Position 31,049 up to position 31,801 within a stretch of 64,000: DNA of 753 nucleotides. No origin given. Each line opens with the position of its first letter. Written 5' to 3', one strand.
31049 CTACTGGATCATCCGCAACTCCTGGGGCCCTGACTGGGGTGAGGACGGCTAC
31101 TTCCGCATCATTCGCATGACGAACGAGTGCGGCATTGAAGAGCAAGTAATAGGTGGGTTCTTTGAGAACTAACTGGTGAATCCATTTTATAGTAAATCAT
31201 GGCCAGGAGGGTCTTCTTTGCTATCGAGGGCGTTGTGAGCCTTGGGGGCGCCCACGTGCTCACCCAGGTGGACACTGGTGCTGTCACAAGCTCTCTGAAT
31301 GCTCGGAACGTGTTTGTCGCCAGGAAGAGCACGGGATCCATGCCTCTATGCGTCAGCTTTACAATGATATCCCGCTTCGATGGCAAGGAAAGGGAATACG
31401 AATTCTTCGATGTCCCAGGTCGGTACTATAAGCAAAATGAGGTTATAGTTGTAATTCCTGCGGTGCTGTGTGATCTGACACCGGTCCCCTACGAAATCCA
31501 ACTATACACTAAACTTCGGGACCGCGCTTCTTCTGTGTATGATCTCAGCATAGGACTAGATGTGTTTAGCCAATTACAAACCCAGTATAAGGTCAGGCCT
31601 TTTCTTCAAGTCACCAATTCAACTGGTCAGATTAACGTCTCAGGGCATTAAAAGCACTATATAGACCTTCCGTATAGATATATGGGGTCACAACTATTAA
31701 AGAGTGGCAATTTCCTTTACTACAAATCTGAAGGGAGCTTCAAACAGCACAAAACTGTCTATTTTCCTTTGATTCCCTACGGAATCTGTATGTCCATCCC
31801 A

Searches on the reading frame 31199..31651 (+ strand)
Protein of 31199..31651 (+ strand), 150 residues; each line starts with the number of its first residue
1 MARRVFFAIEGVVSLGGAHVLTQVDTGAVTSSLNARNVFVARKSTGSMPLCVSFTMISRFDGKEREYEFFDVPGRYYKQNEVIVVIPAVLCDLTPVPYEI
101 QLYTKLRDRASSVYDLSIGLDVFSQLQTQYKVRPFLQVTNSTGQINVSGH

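Call 41: find_homologous_proteins(query=window:31199-31648:+, max_evalue=0.001)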
Query window:31199-31648:+ (150 aa): 5 proteins with E <= 0.001 among 27 candidates.
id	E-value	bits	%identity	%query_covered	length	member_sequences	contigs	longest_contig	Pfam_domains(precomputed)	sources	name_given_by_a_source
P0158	2.1e-88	311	97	100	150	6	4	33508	-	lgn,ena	-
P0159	2.2e-75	269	88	92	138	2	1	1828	-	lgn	-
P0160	2.2e-72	259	79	97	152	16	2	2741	-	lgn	-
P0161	5.1e-66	239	73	99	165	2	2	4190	-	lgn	-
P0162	1.5e-61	224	69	97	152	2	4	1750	-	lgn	-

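Call 42: find_encoding_contigs(protein=P0161, flank=5000, max_places=4)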
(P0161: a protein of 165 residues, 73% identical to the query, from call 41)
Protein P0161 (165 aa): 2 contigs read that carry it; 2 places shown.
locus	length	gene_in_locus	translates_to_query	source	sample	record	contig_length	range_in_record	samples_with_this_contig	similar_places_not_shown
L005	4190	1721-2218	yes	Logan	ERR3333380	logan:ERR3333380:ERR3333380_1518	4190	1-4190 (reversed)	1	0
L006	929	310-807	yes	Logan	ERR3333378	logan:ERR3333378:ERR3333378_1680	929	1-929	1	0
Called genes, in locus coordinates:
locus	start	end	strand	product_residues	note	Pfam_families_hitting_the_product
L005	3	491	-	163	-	?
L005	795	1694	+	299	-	PF00112:Peptidase_C1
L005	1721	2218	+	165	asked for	-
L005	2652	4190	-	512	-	?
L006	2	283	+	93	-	?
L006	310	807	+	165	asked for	-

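Call 43: find_encoding_contigs(protein=P0160, flank=5000, max_places=4)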
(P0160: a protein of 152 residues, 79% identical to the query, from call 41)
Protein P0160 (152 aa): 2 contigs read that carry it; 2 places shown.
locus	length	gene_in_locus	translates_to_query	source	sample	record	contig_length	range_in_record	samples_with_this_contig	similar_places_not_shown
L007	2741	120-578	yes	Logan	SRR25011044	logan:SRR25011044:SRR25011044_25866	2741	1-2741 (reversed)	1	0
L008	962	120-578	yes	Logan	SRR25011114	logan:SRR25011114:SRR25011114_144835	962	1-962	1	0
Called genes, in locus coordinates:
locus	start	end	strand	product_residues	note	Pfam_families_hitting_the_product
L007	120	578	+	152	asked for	-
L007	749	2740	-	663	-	?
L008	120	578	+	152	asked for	-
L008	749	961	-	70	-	?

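Call 57: find_encoding_contigs(protein=P0159, flank=5000, max_places=4)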
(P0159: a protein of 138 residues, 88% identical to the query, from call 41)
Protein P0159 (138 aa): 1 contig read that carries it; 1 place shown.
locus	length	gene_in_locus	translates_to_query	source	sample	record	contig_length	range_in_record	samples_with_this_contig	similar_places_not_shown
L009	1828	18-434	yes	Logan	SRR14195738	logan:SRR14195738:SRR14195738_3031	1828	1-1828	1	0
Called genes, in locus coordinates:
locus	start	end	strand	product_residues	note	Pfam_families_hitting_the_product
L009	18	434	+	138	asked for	-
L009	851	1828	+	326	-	?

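Call 58: find_encoding_contigs(protein=P0158, flank=4000, max_places=8)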
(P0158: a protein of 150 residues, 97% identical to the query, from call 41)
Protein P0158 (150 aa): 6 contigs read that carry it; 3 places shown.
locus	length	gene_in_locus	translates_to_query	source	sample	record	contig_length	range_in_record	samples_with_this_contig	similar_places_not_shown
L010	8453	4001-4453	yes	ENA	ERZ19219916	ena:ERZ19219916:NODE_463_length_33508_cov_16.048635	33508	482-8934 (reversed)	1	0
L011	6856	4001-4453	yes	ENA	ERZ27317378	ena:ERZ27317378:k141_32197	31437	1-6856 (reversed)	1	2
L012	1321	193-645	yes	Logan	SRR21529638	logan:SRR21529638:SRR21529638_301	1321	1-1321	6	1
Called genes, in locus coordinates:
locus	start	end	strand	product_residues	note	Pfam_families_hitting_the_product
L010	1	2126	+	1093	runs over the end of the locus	PF25024:EGF_TEN (faint), PF07974:EGF_2 (faint), PF23106:EGF_Teneurin (weak)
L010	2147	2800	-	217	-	-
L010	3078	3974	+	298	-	PF00112:Peptidase_C1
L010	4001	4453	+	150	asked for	-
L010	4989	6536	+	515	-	PF03302:VSP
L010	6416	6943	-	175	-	PF05879:RHD3_GTPase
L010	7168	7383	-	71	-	-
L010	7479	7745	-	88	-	-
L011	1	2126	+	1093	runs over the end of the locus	PF25024:EGF_TEN (faint), PF07974:EGF_2 (faint), PF23106:EGF_Teneurin (weak)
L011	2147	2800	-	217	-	-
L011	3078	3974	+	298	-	PF00112:Peptidase_C1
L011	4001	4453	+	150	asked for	-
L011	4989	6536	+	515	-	PF03302:VSP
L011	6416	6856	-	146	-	?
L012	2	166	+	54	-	?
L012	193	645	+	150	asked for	-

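Call 75: list_cluster_members(proteins=[window:31199-31651:+, window:37683-43217:-, window:29345-30025:-, window:26043-29324:+])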
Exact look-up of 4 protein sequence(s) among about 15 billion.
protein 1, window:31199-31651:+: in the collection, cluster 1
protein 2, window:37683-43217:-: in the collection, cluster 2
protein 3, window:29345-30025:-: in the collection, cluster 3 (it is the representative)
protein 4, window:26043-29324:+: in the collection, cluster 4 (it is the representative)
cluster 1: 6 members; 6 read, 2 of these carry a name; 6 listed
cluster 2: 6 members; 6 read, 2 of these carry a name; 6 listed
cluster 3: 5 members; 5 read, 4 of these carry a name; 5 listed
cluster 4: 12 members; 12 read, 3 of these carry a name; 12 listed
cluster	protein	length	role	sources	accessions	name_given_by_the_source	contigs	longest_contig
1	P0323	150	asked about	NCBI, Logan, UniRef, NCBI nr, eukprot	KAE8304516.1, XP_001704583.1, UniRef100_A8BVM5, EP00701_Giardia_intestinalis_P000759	hypothetical protein GL50803_007620 [Giardia duodenalis] | Uncharacterized protein n=1 Tax=Giardia intestinalis (strain ATCC 50803 / WB clone C6) ... | hypothetical protein GL50803_007620 [Giardia intestinalis]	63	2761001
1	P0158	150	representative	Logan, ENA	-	-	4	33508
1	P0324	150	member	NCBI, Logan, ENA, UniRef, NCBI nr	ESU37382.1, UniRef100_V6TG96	Hypothetical protein DHA2_151779 [Giardia duodenalis] | Uncharacterized protein n=1 Tax=Giardia intestinalis TaxID=5741 RepID=V6TG96_GIAIN | Hypothetical protein DHA2_151779 [Giardia intestinalis]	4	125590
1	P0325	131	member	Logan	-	-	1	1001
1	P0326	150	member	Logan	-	-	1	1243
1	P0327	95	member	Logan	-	-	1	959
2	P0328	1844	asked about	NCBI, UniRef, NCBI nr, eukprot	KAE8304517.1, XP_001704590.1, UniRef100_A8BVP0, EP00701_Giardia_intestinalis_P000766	hypothetical protein GL50803_00112787 [Giardia duodenalis] | Uncharacterized protein n=1 Tax=Giardia intestinalis (strain ATCC 50803 / WB clone C6) ... | hypothetical protein GL50803_00112787 [Giardia intestinalis]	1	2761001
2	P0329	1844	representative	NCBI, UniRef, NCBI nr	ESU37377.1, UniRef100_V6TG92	Hypothetical protein DHA2_112787 [Giardia duodenalis] | Coiled-coil protein n=1 Tax=Giardia intestinalis TaxID=5741 RepID=V6TG92_GIAIN | Hypothetical protein DHA2_112787 [Giardia intestinalis]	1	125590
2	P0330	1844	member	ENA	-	-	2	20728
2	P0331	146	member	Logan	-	-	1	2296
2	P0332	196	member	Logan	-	-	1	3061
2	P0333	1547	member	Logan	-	-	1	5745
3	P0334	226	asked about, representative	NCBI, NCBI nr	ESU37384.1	Hypothetical protein DHA2_13622 [Giardia duodenalis] | Hypothetical protein DHA2_13622 [Giardia intestinalis]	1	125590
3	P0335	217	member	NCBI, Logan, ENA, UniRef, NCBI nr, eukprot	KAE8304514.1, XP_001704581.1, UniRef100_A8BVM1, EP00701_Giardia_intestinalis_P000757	hypothetical protein GL50803_0013622 [Giardia duodenalis] | Uncharacterized protein n=2 Tax=Giardia intestinalis TaxID=5741 RepID=A8BVM1_GIAIC | hypothetical protein GL50803_0013622 [Giardia intestinalis]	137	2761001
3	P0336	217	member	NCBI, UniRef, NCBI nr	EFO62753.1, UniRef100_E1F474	Hypothetical protein GLP15_1445 [Giardia lamblia P15] | Uncharacterized protein n=1 Tax=Giardia intestinalis (strain P15) TaxID=658858 ...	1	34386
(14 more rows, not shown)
